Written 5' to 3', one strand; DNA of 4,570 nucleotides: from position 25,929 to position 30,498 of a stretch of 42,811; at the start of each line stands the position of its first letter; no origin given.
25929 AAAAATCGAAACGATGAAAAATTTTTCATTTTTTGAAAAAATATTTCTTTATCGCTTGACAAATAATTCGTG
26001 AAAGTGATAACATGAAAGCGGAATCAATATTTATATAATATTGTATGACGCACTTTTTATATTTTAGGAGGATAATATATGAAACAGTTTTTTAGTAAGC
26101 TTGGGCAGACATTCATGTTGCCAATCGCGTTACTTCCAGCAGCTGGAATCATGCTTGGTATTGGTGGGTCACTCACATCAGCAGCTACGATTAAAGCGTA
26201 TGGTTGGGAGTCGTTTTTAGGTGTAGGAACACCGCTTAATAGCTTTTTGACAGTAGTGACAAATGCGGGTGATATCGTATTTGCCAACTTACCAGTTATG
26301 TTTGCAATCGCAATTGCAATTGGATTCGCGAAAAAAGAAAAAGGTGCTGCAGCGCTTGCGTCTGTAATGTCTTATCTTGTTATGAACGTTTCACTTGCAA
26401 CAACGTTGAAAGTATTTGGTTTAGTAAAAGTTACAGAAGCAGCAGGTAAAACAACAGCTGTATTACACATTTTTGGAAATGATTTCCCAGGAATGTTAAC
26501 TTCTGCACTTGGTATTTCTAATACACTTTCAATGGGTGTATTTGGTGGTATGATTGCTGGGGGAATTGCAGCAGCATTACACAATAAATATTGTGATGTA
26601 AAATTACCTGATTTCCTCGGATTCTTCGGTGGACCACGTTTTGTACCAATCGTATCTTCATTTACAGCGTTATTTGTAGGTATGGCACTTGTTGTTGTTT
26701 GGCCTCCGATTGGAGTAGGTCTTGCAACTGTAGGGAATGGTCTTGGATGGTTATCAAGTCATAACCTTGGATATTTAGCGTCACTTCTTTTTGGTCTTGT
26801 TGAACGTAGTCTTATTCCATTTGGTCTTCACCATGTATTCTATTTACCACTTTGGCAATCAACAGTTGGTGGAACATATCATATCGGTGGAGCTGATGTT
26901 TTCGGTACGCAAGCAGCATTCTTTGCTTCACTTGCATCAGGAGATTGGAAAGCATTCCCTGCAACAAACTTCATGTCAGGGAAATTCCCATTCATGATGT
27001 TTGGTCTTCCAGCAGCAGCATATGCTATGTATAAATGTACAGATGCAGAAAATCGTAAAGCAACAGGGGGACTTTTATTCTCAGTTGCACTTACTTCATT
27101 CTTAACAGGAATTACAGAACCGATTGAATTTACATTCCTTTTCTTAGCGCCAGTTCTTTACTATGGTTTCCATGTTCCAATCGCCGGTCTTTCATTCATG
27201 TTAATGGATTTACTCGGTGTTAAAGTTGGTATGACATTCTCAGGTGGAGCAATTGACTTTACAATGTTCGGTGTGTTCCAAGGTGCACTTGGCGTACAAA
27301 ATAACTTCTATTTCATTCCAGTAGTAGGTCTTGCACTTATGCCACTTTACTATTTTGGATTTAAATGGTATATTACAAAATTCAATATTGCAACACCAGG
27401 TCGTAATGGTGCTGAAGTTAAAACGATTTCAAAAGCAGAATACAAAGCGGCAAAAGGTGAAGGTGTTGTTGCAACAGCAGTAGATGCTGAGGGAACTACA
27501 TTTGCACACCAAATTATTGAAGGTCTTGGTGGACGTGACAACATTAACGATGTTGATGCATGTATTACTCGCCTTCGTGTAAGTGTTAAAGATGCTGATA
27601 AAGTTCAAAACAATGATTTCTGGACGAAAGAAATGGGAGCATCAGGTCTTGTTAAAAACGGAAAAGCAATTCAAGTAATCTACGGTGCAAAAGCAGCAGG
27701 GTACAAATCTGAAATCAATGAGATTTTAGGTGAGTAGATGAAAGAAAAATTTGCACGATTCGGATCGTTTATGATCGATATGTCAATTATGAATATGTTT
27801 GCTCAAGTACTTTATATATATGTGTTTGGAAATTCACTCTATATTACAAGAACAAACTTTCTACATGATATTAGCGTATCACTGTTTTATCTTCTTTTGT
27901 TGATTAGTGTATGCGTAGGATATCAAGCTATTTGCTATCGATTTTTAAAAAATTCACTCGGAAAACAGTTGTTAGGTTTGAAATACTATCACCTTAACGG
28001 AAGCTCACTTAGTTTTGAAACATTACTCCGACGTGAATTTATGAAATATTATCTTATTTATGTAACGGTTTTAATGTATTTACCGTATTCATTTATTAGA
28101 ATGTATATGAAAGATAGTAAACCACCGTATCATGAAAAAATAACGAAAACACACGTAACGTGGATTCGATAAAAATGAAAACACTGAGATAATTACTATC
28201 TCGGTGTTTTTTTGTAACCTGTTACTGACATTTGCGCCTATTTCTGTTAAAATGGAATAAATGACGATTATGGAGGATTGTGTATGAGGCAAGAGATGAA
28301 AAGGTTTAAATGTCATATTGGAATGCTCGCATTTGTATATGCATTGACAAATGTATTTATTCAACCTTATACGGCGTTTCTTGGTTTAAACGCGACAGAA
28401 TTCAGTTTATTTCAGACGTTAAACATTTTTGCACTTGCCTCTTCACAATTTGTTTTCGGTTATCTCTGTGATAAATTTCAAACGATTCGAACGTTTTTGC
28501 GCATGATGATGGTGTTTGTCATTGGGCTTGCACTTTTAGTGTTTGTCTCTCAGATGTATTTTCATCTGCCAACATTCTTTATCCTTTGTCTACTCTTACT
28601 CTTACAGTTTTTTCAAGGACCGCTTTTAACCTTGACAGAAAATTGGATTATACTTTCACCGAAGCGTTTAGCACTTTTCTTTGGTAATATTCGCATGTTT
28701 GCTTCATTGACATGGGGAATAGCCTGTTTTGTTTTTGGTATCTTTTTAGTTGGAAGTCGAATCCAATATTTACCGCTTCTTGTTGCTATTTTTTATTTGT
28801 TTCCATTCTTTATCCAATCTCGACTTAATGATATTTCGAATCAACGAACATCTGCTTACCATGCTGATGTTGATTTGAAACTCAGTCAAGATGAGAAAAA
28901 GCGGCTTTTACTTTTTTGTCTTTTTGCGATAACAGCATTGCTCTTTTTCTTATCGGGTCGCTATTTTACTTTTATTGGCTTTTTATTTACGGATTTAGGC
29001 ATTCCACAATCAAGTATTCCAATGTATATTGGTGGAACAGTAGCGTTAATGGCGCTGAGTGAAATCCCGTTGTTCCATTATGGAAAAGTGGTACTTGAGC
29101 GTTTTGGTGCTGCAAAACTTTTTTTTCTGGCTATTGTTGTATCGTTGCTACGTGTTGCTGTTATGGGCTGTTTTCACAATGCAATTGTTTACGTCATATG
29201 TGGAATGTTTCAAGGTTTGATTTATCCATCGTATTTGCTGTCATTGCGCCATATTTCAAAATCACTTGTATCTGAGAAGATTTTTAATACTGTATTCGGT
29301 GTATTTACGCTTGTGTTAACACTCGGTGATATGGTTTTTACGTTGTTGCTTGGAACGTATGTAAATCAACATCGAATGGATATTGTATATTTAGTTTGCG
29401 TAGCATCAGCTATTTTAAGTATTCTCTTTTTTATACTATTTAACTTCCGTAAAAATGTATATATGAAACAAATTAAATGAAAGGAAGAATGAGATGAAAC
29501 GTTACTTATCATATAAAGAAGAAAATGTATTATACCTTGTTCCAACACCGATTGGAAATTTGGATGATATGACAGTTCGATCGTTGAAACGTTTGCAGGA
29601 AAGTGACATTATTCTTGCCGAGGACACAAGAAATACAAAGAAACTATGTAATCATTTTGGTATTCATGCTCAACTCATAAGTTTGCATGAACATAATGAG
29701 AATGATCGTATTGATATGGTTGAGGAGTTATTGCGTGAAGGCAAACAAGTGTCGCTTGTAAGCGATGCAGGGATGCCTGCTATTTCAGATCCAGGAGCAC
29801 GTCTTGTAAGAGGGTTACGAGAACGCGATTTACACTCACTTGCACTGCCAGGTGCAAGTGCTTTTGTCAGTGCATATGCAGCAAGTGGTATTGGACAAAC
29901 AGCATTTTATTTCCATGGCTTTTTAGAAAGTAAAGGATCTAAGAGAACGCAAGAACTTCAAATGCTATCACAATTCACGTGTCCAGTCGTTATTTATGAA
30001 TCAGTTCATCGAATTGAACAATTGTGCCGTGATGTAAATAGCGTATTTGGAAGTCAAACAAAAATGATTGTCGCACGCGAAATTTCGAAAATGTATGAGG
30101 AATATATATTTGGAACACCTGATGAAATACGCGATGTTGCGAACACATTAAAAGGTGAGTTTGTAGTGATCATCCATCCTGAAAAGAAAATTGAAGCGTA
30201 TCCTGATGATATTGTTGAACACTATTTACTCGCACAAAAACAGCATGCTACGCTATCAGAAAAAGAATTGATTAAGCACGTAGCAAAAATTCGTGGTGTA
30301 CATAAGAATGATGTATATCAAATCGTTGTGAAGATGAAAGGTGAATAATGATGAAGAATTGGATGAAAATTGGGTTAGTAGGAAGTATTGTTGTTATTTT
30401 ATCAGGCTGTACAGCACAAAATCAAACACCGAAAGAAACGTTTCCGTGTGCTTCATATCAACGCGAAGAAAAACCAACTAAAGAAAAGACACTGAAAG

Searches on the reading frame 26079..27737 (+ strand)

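Call 20: search_protein_families(library=pfam, proteins=[window:26079-27737:+], max_evalue=0.0001)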
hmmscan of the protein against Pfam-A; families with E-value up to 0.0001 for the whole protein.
window:26079-27737:+ (552 aa): 2 families
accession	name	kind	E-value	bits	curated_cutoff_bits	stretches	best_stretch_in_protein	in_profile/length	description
PF02378.23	PTS_EIIC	-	1.9e-73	247.7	30.7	1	10-370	2-319/319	Phosphotransferase system, EIIC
PF00367.25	PTS_EIIB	-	4.1e-16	58.5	27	1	478-509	2-33/34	phosphotransferase system, EIIB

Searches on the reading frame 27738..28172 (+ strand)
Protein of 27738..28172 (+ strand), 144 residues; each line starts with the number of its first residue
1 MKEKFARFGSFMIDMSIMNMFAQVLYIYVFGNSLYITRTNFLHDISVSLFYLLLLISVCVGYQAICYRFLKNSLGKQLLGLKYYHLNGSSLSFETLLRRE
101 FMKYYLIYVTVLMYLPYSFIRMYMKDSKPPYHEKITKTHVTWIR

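Call 20: search_protein_families(library=pfam, proteins=[window:27738-28172:+], max_evalue=0.0001)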
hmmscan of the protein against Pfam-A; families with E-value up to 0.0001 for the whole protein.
window:27738-28172:+ (144 aa): 1 family
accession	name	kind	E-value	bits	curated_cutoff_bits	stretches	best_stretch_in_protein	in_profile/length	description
PF06271.18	RDD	-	1.7e-09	38.5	24.1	1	6-128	6-128/137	RDD family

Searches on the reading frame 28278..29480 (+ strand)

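Call 20: search_protein_families(library=pfam, proteins=[window:28278-29480:+], max_evalue=0.0001)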
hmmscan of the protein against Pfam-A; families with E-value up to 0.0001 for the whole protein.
window:28278-29480:+ (400 aa): 2 families
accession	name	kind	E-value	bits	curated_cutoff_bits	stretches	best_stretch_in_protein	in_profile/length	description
PF12832.13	MFS_1_like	-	1.6e-21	77.3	25.2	1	27-361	21-361/373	MFS_1 like family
PF07690.21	MFS_1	-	2.1e-12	47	33.4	1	16-350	7-342/347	Major Facilitator Superfamily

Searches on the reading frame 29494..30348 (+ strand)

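Call 20: search_protein_families(library=pfam, proteins=[window:29494-30348:+], max_evalue=0.0001)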
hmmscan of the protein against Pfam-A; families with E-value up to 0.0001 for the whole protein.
window:29494-30348:+ (284 aa): 1 family
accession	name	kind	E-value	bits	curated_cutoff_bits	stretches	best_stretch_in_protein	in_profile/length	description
PF00590.25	TP_methylase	-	2.7e-30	106.3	27.8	1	13-211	2-210/212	Tetrapyrrole (Corrin/Porphyrin) Methylases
